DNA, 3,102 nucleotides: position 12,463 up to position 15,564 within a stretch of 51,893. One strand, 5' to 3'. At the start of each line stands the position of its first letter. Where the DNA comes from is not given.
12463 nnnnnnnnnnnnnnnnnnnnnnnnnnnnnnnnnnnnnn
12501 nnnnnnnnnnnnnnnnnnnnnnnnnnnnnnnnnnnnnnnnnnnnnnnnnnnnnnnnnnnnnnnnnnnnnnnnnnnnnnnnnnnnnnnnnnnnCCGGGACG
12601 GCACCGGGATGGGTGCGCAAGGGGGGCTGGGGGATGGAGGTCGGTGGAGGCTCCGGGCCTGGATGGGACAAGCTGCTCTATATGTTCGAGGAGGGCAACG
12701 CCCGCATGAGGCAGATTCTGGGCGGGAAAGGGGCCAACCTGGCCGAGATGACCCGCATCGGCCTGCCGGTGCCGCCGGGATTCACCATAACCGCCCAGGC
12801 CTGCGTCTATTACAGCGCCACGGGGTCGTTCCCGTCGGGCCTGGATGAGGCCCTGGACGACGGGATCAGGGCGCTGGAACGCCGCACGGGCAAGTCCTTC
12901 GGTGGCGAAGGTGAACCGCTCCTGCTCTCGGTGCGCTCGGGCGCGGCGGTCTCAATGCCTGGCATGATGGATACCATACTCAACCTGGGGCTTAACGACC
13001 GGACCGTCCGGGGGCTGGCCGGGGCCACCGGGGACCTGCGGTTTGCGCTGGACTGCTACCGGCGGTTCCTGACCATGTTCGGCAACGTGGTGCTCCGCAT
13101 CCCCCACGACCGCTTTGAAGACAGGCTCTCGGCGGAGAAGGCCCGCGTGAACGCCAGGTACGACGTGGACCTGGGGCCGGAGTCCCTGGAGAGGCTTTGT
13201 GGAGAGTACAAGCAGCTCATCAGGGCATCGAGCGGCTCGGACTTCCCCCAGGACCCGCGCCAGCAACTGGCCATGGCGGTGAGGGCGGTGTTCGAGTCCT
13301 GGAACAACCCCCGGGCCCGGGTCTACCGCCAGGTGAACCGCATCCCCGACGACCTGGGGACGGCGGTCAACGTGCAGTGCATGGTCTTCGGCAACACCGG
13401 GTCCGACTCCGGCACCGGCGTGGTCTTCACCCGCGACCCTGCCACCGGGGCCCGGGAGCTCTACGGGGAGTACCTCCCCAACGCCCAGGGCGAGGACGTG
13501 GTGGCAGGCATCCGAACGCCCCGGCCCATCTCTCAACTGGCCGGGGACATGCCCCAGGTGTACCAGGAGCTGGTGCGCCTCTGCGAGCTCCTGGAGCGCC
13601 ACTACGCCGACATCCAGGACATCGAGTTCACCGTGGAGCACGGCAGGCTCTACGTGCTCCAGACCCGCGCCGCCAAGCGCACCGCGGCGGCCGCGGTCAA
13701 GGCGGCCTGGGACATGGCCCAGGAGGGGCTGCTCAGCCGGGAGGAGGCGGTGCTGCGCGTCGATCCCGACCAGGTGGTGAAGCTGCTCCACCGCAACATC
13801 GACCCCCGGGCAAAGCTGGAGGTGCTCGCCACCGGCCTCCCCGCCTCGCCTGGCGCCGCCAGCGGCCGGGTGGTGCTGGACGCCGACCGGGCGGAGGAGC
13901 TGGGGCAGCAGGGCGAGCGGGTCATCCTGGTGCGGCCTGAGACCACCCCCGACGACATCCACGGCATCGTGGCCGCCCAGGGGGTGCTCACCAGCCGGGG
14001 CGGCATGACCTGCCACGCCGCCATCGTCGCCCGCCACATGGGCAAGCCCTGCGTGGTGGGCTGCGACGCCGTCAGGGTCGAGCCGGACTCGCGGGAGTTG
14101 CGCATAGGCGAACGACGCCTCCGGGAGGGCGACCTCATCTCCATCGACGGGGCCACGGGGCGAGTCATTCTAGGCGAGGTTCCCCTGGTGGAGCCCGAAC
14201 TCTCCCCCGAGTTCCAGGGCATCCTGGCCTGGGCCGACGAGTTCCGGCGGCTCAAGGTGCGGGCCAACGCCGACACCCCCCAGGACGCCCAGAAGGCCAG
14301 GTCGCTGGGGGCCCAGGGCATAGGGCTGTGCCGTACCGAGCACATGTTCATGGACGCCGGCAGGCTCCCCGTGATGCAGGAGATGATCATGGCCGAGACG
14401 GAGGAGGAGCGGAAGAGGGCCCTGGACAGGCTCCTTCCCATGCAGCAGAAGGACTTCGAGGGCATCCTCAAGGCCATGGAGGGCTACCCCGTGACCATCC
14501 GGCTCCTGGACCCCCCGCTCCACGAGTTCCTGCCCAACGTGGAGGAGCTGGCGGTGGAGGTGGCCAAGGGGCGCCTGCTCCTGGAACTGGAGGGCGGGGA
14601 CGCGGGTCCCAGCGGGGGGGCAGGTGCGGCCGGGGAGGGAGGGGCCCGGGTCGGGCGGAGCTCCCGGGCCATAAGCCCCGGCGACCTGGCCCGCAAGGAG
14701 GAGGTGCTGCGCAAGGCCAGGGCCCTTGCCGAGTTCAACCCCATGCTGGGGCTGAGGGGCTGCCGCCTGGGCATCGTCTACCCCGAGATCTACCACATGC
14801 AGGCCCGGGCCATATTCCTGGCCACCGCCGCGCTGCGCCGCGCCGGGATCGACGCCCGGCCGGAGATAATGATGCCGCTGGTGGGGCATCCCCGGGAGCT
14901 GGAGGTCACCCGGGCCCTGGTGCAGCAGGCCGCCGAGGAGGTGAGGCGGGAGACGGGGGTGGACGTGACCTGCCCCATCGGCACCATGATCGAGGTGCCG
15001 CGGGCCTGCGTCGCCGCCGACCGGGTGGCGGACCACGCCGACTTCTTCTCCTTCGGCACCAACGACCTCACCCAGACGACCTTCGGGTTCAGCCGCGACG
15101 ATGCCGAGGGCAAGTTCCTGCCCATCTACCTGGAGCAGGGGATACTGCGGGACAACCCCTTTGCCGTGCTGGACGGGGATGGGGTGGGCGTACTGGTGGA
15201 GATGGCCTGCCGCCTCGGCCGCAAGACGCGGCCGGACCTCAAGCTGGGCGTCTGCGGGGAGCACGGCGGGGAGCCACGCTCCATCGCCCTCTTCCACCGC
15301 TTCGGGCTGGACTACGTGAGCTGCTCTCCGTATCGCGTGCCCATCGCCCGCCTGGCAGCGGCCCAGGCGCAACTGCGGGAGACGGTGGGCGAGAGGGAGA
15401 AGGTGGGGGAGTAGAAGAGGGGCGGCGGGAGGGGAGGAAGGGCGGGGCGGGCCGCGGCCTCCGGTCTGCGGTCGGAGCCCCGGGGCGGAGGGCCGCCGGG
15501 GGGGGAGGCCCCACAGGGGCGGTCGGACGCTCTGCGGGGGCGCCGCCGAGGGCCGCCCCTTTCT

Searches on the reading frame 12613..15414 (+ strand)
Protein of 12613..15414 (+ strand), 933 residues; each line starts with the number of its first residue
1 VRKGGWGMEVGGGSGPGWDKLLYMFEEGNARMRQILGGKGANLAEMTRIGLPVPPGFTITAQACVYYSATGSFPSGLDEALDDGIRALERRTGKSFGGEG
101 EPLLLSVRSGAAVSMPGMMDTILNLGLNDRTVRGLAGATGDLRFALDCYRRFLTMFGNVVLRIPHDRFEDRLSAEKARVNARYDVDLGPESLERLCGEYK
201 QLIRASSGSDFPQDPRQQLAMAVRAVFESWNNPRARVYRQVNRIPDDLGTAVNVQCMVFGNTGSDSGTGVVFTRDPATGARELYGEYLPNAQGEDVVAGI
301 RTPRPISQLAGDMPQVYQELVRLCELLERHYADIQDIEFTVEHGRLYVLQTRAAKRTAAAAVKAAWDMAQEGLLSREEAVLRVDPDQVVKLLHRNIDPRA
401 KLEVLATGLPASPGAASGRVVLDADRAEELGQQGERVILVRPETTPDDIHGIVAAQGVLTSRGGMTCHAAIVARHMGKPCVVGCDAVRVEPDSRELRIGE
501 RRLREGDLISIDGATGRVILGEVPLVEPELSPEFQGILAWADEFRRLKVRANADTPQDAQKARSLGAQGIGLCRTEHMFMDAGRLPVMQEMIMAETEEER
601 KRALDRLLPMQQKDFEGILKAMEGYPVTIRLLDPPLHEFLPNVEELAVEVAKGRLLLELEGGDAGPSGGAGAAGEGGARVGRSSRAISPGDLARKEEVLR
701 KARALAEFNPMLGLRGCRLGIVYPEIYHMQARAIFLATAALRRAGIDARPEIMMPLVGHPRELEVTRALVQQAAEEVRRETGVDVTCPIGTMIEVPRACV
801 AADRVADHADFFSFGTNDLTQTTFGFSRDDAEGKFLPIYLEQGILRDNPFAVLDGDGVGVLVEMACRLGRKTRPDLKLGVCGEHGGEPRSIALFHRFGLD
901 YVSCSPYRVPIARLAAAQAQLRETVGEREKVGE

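Call 90: search_protein_families(library=pfam, proteins=[window:12613-15414:+], max_evalue=0.00001)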
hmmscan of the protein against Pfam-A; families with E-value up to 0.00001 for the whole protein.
window:12613-15414:+ (933 aa): 3 families
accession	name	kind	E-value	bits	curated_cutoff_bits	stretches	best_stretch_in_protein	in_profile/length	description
PF02896.24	PEP-utilizers_C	-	1.7e-81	274.1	22.8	1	534-920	7-292/293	PEP-utilising enzyme, PEP-binding domain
PF01326.24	PPDK_N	-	6.8e-51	173.9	27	3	77-305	77-219/328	Pyruvate phosphate dikinase, AMP/ATP-binding domain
PF00391.29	PEP-utilizers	-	1.4e-25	89.1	23.1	1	435-516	3-72/72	PEP-utilising enzyme, mobile domain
